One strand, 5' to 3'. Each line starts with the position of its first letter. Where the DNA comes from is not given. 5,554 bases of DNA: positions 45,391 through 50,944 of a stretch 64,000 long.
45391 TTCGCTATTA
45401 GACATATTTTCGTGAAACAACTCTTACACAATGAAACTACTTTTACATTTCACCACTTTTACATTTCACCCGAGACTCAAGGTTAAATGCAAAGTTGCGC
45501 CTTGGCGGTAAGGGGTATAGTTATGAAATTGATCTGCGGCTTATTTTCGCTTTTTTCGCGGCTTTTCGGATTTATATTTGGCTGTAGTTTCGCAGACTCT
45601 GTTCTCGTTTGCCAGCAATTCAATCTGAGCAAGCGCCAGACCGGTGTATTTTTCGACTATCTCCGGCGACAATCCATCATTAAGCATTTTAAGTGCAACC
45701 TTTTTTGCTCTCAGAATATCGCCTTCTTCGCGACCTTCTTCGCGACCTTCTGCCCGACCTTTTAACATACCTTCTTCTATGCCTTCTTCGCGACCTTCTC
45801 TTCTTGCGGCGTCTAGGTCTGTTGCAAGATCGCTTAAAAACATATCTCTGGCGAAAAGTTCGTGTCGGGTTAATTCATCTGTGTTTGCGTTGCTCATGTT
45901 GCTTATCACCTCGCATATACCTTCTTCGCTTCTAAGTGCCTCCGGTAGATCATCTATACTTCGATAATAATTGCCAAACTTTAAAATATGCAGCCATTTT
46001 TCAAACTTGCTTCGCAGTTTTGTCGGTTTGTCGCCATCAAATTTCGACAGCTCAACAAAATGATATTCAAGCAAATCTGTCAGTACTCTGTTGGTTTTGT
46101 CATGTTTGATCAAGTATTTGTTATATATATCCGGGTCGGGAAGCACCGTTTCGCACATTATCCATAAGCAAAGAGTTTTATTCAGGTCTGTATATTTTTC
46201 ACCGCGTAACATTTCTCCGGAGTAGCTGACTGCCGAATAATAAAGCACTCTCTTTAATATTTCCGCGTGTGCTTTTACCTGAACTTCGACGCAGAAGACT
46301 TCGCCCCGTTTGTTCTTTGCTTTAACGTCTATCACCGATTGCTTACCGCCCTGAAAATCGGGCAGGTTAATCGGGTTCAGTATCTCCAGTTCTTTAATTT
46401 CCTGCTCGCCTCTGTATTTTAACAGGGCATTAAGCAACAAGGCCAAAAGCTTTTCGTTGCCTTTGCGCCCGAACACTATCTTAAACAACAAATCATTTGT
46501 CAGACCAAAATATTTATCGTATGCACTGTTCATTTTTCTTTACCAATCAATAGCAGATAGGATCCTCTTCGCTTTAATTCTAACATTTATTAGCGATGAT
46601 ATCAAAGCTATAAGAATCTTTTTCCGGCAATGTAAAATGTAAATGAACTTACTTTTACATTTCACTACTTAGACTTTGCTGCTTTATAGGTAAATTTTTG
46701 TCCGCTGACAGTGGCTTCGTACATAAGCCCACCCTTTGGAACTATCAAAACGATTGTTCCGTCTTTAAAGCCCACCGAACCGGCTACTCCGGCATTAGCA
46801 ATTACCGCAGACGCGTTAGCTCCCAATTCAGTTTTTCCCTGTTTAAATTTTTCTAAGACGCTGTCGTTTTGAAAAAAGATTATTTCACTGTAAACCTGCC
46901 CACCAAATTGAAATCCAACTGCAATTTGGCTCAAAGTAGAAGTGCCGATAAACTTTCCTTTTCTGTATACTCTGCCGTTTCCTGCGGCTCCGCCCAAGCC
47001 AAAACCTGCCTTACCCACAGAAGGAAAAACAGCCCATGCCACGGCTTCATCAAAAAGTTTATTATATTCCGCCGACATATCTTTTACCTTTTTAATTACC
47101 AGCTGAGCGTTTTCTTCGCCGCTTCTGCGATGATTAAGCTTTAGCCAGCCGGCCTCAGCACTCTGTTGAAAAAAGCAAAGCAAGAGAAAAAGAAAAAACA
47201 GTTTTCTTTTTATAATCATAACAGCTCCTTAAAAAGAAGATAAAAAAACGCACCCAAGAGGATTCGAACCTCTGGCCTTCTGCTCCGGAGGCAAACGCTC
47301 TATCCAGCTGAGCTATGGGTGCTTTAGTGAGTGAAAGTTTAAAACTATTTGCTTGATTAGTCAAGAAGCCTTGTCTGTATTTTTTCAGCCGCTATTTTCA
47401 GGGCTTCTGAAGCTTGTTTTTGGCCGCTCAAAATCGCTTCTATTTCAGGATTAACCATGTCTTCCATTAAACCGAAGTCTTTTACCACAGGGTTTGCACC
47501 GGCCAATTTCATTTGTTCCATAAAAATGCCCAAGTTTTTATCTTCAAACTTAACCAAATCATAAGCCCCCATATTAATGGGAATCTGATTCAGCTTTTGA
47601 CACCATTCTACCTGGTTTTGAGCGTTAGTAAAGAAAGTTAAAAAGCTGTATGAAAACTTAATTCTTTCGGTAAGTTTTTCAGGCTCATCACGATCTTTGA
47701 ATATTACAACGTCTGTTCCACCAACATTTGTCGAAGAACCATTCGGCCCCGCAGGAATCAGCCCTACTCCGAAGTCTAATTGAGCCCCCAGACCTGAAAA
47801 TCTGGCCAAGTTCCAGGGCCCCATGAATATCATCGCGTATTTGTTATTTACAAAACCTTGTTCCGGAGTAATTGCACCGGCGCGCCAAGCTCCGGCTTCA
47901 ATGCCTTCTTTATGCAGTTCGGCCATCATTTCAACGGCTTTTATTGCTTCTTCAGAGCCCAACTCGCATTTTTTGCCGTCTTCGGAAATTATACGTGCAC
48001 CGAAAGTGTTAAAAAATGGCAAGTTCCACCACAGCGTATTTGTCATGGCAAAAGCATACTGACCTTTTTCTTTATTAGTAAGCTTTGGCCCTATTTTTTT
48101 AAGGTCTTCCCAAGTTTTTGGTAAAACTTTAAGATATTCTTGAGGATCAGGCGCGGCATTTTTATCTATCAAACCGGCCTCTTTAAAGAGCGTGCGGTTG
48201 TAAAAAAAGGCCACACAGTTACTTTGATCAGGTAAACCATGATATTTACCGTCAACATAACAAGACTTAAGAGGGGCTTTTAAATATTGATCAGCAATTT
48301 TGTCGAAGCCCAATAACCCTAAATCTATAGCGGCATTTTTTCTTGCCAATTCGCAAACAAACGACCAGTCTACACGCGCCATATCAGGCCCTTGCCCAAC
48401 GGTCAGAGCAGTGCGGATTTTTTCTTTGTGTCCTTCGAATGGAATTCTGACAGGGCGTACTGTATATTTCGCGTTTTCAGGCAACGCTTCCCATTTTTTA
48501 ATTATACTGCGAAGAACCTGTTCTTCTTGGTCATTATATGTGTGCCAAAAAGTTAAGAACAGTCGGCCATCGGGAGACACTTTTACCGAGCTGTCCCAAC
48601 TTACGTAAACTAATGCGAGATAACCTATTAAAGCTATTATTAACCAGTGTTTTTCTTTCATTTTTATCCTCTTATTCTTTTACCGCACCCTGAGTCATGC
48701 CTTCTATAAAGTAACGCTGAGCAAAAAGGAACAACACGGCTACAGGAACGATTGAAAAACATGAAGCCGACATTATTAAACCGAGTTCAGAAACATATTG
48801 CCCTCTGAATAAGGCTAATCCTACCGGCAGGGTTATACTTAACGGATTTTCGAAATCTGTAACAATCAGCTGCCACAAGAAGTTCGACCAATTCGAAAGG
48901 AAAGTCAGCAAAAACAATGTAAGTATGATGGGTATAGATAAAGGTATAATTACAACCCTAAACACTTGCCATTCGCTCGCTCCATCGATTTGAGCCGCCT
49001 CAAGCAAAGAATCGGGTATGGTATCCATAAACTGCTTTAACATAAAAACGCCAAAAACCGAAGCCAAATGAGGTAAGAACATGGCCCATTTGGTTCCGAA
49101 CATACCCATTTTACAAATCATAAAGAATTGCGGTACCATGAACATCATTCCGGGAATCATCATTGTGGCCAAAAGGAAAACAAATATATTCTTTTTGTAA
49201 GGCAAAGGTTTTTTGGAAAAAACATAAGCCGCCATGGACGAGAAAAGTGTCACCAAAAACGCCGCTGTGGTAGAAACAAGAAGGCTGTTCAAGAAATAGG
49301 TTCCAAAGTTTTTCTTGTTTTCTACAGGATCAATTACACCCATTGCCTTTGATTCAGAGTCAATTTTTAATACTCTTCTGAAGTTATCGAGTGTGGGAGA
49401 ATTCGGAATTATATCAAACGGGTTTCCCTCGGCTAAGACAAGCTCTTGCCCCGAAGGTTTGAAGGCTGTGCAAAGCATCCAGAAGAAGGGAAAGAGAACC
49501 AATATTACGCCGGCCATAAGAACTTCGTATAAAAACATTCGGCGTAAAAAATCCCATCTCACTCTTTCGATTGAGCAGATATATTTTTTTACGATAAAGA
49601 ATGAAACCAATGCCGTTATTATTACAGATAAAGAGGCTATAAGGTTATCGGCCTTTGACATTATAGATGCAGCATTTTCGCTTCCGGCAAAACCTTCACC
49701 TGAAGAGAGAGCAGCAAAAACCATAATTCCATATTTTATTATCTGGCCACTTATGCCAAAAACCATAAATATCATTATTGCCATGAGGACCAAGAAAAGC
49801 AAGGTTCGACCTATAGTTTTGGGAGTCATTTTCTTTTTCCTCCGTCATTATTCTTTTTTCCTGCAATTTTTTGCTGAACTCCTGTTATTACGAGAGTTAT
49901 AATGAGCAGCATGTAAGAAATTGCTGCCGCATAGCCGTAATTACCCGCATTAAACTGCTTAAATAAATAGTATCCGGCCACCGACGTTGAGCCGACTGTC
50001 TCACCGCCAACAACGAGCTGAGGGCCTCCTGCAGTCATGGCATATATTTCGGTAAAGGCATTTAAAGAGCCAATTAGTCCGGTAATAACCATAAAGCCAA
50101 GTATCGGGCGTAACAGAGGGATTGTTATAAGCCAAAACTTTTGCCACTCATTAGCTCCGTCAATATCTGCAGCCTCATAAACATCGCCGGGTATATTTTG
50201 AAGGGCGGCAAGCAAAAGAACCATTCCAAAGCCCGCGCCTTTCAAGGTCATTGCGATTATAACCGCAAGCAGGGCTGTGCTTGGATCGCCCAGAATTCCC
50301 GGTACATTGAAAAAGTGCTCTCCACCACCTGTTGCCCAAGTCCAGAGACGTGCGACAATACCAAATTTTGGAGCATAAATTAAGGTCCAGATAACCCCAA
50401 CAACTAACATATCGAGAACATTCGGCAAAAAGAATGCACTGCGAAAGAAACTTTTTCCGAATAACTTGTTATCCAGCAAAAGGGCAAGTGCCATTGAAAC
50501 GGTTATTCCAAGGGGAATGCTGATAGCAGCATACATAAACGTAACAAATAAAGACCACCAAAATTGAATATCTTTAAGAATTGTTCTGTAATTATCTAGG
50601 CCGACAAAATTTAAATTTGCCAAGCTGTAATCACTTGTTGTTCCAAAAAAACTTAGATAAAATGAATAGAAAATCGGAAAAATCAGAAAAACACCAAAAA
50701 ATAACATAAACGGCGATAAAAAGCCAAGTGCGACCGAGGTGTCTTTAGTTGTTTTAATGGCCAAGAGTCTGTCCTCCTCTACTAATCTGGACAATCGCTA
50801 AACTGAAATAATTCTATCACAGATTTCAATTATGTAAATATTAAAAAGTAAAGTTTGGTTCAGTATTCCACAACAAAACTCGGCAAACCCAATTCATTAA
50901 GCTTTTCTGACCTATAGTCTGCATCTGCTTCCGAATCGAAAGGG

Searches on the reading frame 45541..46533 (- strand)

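Call 71: search_protein_families(library=pfam, proteins=[window:45541-46533:-], max_evalue=0.00001)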
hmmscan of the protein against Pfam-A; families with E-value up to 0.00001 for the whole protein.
window:45541-46533:- (330 aa): 1 family
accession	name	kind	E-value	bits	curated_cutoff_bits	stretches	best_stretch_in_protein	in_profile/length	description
PF12784.13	PDDEXK_2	-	2.1e-43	149.1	27.4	1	12-242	2-228/229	PD-(D/E)XK nuclease family transposase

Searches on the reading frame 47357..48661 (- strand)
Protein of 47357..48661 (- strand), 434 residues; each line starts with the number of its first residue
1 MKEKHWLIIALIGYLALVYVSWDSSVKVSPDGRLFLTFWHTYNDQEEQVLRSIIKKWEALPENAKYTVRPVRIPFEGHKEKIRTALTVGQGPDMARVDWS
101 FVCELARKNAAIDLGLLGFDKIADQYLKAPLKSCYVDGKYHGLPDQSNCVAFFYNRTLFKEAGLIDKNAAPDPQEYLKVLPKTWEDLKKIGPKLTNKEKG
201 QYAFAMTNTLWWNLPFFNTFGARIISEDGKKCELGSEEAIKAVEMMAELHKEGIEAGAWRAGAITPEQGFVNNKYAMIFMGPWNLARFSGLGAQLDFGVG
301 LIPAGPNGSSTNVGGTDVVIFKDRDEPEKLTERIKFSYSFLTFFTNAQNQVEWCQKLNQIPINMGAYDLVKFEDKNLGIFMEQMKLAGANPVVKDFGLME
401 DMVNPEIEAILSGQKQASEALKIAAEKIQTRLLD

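Call 71: search_protein_families(library=pfam, proteins=[window:47357-48661:-], max_evalue=0.00001)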
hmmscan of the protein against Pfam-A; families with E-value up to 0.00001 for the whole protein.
window:47357-48661:- (434 aa): 2 families
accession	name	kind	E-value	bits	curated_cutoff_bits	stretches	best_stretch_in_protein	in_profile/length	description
PF01547.30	SBP_bac_1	-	7.7e-28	98.8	26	1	48-350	6-306/307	Bacterial extracellular solute-binding protein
PF13416.11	SBP_bac_8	-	2.2e-26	93.8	27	1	62-375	9-274/279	Bacterial extracellular solute-binding protein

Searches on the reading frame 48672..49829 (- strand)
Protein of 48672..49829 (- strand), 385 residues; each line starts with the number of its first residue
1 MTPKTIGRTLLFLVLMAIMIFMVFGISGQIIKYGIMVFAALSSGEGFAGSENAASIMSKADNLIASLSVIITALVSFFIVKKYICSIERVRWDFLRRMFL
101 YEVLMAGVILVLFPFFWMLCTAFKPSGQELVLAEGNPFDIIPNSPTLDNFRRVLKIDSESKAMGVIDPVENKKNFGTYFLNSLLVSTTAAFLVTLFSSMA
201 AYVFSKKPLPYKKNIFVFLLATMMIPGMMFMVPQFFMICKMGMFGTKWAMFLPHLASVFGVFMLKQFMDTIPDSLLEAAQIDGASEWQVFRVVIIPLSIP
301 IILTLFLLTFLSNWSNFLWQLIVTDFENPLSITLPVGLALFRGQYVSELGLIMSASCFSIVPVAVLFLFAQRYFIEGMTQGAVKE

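Call 71: search_protein_families(library=pfam, proteins=[window:48672-49829:-], max_evalue=0.00001)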
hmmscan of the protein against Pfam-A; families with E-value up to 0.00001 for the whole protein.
window:48672-49829:- (385 aa): 1 family
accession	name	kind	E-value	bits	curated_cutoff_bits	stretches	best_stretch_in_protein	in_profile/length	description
PF00528.27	BPD_transp_1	-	3.5e-14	53.4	26.4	1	196-375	4-179/184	Binding-protein-dependent transport system inner membrane component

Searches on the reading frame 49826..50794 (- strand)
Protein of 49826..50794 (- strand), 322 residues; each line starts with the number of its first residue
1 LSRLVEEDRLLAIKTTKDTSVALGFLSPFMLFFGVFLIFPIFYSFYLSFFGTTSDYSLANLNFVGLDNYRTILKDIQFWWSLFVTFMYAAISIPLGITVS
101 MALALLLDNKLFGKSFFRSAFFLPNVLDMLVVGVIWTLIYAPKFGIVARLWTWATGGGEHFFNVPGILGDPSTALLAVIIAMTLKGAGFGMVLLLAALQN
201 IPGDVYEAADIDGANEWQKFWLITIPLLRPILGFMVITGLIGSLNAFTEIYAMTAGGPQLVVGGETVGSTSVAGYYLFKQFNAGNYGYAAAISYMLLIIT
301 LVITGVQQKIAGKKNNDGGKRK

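Call 71: search_protein_families(library=pfam, proteins=[window:49826-50794:-], max_evalue=0.00001)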
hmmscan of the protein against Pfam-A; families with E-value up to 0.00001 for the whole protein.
window:49826-50794:- (322 aa): 1 family
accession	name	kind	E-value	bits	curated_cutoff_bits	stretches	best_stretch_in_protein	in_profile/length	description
PF00528.27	BPD_transp_1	-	6.6e-16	59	26.4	1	120-306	9-174/184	Binding-protein-dependent transport system inner membrane component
